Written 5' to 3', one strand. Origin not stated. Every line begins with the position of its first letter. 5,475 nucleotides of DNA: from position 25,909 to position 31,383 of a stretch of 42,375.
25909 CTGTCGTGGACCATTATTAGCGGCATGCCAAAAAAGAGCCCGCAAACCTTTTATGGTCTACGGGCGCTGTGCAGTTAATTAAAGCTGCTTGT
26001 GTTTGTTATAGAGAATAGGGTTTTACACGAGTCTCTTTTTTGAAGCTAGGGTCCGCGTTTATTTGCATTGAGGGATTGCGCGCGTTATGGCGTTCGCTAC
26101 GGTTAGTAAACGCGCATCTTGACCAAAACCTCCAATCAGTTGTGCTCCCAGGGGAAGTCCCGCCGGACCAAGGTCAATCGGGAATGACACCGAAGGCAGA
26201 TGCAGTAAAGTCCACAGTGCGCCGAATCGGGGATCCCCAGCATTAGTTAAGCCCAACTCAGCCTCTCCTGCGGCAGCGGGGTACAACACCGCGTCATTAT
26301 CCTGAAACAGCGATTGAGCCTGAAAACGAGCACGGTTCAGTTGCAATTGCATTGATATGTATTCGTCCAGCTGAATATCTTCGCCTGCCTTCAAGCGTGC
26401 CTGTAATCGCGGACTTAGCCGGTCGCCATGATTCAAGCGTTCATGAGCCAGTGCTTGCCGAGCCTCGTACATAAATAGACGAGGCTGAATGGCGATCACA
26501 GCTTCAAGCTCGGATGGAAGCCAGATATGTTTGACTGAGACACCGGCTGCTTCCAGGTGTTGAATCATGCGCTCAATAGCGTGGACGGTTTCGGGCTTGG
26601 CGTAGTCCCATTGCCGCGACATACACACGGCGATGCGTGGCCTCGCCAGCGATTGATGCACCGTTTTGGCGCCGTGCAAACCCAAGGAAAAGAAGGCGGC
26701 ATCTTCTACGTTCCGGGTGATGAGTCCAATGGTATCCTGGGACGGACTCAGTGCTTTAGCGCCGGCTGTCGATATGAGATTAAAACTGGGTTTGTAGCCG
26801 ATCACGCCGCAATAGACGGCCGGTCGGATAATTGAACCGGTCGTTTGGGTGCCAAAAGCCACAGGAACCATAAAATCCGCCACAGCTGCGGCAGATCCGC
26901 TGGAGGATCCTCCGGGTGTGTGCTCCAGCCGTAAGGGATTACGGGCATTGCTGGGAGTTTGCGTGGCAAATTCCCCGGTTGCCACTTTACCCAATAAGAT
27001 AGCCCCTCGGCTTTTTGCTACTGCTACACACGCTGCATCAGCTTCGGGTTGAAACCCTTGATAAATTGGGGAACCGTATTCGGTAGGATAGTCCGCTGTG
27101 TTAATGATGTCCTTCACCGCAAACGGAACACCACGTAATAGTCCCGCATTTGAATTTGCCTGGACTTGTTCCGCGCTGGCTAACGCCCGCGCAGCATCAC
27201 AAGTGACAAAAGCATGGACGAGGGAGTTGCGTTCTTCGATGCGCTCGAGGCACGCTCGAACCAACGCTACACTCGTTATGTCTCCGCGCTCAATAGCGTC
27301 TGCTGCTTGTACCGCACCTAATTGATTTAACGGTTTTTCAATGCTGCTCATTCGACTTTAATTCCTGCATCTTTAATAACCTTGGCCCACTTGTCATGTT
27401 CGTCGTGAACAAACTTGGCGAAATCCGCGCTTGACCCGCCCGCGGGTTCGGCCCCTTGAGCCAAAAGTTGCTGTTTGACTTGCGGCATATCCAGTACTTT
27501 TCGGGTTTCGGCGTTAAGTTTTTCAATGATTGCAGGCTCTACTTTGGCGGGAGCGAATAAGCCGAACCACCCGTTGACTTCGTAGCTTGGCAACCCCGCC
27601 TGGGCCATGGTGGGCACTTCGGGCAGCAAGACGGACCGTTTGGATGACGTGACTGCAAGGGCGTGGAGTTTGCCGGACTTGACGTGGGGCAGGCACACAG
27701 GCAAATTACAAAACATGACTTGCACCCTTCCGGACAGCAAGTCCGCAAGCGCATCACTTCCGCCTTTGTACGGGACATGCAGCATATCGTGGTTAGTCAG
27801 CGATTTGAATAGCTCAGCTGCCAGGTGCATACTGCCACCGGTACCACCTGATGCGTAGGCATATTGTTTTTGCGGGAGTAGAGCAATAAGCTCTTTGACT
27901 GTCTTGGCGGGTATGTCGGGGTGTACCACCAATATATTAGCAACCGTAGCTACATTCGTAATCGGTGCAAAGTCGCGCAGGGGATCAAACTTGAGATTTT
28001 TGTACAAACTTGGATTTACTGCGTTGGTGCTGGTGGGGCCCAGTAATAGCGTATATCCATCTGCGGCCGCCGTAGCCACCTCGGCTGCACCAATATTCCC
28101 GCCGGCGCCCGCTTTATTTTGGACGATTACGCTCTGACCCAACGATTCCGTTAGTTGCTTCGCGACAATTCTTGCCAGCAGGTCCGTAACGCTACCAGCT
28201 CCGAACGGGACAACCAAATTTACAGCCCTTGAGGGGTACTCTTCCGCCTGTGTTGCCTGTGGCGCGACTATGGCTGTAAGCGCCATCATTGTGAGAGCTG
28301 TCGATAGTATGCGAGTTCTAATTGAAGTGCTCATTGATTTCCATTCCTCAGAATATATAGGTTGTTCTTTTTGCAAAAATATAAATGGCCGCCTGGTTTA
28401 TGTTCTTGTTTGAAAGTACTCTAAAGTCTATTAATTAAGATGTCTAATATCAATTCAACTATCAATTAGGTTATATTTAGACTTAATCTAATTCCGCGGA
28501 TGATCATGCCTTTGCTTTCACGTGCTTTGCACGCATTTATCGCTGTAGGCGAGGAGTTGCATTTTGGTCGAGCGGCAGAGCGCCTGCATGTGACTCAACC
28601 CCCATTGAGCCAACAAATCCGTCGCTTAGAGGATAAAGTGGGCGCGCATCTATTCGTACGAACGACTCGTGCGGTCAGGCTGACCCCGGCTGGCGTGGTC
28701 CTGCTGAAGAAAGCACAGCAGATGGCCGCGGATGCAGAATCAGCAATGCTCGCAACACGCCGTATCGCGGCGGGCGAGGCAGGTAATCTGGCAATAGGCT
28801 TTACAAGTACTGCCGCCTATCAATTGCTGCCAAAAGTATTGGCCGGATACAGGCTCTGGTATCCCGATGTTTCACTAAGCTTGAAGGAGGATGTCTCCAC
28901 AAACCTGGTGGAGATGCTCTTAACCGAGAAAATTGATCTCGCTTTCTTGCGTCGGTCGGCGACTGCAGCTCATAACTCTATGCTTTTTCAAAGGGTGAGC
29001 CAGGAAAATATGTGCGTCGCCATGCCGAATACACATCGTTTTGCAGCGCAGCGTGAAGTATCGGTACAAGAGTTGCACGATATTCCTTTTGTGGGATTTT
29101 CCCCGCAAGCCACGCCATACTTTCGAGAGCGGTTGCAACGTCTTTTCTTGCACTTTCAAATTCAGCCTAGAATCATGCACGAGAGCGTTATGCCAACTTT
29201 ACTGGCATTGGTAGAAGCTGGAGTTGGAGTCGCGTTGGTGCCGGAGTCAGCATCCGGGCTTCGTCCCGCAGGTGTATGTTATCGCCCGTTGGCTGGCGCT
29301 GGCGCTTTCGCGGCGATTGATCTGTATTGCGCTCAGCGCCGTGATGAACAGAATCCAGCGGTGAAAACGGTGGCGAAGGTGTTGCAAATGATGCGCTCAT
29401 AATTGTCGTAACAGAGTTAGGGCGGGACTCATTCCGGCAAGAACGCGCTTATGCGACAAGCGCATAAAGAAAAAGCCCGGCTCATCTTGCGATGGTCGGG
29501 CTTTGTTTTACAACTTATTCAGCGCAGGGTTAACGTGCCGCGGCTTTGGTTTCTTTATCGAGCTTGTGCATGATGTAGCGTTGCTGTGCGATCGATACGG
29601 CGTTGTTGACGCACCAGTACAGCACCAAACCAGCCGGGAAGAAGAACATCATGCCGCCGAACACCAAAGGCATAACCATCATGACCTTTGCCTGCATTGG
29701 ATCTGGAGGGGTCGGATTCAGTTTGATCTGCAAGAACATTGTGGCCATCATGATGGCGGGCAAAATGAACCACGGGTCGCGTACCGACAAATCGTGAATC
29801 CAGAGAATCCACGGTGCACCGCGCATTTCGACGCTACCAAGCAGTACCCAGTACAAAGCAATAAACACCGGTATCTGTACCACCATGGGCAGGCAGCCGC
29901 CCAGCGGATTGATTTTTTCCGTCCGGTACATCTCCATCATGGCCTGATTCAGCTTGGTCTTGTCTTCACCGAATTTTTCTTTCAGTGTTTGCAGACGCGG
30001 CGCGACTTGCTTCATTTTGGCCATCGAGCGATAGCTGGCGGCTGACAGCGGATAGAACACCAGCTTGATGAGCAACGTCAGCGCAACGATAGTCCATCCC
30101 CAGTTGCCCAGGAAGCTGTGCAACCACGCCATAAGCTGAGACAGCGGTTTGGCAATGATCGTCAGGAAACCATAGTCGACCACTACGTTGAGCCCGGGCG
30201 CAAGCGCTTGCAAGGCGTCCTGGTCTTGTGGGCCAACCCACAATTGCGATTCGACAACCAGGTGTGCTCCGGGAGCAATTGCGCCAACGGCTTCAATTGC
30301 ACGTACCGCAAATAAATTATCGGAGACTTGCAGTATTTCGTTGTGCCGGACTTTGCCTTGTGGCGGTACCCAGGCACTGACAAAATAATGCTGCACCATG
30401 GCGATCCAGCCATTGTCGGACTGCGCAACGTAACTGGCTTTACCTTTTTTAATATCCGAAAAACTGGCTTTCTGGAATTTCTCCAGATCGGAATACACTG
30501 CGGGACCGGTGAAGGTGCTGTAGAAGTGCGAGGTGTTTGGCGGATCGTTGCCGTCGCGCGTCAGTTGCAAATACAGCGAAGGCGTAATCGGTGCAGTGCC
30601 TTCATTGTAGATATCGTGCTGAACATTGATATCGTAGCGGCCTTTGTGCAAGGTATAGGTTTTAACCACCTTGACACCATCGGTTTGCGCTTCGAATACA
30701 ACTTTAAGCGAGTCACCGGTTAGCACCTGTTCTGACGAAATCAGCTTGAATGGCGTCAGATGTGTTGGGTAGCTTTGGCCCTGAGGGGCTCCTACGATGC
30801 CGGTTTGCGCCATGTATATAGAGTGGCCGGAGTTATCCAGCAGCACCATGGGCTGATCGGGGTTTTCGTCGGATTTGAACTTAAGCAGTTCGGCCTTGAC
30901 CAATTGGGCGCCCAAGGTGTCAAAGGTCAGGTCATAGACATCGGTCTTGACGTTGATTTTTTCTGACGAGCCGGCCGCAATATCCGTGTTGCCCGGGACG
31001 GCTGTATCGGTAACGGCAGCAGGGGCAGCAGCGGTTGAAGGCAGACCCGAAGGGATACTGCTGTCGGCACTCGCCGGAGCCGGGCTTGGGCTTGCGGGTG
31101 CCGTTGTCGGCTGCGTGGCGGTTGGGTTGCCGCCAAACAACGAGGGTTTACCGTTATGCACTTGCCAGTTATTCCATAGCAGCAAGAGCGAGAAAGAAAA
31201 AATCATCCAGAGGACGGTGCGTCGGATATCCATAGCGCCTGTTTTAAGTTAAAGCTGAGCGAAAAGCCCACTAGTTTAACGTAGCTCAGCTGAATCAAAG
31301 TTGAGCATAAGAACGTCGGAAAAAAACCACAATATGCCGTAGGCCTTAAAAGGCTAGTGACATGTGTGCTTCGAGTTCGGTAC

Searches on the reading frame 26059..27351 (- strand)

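Call 10: search_protein_families(library=pfam, proteins=[window:26059-27351:-])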
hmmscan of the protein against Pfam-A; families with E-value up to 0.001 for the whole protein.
window:26059-27351:- (430 aa): 1 family
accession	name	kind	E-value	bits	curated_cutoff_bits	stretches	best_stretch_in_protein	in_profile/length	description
PF01425.27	Amidase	-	5.9e-72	243.6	27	1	30-416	2-445/445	Amidase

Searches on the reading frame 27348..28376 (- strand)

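Call 10: search_protein_families(library=pfam, proteins=[window:27348-28376:-])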
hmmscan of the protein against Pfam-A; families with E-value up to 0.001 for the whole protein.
window:27348-28376:- (342 aa): 1 family
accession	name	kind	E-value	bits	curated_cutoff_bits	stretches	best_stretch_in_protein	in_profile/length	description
PF03401.19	TctC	-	2.3e-78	263.9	27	1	68-338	2-273/274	Tripartite tricarboxylate transporter family receptor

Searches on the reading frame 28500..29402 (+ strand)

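Call 11: search_protein_families(library=pfam, proteins=[window:28500-29402:+])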
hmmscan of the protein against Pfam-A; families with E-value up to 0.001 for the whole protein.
window:28500-29402:+ (300 aa): 2 families
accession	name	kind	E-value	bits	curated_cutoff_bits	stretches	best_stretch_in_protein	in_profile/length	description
PF03466.25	LysR_substrate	-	3e-38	131.8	28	1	91-296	2-205/209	LysR substrate binding domain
PF00126.33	HTH_1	-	4.2e-23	81.5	26.6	1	8-65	2-59/60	Bacterial regulatory helix-turn-helix protein, lysR family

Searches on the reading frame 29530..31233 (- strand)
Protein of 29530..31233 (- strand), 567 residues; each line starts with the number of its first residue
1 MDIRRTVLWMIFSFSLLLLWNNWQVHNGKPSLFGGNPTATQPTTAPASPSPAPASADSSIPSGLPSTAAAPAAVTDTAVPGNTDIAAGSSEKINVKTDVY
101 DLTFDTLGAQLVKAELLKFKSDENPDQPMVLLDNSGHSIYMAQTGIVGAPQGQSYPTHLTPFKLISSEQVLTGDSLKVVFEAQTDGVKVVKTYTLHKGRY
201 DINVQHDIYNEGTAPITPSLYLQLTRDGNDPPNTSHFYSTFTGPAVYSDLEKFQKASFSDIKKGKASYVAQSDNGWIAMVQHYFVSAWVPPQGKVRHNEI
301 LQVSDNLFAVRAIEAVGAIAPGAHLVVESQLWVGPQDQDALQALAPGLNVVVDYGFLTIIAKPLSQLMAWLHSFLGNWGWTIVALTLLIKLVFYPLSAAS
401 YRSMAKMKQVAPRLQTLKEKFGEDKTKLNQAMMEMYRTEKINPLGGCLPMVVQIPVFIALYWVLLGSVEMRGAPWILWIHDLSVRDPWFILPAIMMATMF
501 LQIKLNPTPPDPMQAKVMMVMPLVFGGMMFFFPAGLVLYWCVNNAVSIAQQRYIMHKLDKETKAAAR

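Call 11: search_protein_families(library=pfam, proteins=[window:29530-31233:-])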
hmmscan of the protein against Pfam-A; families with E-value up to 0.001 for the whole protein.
window:29530-31233:- (567 aa): 2 families
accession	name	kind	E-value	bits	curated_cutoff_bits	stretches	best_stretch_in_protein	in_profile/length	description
PF14849.12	YidC_periplas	-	6.4e-81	272.8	24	1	93-365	2-281/283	YidC periplasmic domain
PF02096.25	60KD_IMP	-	2.7e-60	203.5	35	1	378-555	1-162/163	60Kd inner membrane protein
